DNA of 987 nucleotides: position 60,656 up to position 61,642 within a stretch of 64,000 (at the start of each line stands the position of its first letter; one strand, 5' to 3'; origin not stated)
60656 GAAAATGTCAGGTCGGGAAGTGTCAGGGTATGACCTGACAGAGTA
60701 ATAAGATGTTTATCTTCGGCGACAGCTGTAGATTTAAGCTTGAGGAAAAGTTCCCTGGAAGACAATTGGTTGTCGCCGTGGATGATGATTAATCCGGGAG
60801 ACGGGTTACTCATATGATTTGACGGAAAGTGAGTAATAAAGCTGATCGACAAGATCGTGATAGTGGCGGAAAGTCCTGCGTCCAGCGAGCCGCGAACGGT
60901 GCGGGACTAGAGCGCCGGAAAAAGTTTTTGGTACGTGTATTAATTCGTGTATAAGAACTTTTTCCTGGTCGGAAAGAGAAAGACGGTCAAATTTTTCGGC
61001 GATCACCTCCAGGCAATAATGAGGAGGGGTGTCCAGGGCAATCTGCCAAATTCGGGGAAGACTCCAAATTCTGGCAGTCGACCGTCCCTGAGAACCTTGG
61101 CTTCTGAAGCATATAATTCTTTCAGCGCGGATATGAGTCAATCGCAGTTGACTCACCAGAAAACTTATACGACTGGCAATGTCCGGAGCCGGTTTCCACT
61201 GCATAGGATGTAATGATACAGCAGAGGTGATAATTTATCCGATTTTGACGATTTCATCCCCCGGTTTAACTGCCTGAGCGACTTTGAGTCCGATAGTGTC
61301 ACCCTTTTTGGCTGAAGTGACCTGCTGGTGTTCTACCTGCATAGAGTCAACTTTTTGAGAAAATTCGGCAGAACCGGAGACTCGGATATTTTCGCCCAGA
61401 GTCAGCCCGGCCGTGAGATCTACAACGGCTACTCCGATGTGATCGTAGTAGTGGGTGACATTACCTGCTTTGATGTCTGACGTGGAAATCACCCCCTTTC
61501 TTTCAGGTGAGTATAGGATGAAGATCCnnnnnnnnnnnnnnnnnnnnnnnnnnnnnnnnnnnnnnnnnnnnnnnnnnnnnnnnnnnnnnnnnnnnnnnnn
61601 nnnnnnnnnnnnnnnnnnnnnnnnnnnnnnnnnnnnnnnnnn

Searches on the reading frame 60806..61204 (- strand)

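Call 12: search_protein_families(library=pfam, proteins=[window:60806-61204:-], max_evalue=0.01)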
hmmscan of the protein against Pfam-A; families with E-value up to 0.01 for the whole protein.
window:60806-61204:- (132 aa): 1 family
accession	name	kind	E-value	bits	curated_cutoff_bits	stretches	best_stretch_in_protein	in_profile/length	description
PF18894.6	PhageMetallopep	-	1.8e-20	73.9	23.7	1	2-102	2-110/134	Putative phage metallopeptidase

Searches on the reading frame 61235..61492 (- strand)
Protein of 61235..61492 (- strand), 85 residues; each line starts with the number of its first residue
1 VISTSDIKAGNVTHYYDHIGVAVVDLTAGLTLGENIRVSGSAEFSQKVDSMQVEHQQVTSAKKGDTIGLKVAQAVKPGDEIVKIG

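Call 12: search_protein_families(library=pfam, proteins=[window:61235-61492:-], max_evalue=0.01)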
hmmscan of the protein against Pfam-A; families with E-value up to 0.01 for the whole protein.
window:61235-61492:- (85 aa): 1 family
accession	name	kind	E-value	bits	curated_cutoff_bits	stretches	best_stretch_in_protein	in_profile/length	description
PF03144.31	GTP_EFTU_D2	-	0.0025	18.7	30.3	1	31-72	14-59/73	Elongation factor Tu domain 2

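Call 67: search_protein_families(library=pfam, proteins=[window:61235-61492:-], max_evalue=0.1)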
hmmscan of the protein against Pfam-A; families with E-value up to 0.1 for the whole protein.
window:61235-61492:- (85 aa): 2 families
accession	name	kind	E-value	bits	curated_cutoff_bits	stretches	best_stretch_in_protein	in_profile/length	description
PF03144.31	GTP_EFTU_D2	-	0.0025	18.7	30.3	1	31-72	14-59/73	Elongation factor Tu domain 2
PF24957.1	DrmE_C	-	0.098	12.8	27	0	45-84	10-50/181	DISARM protein DrmE, C-terminal domain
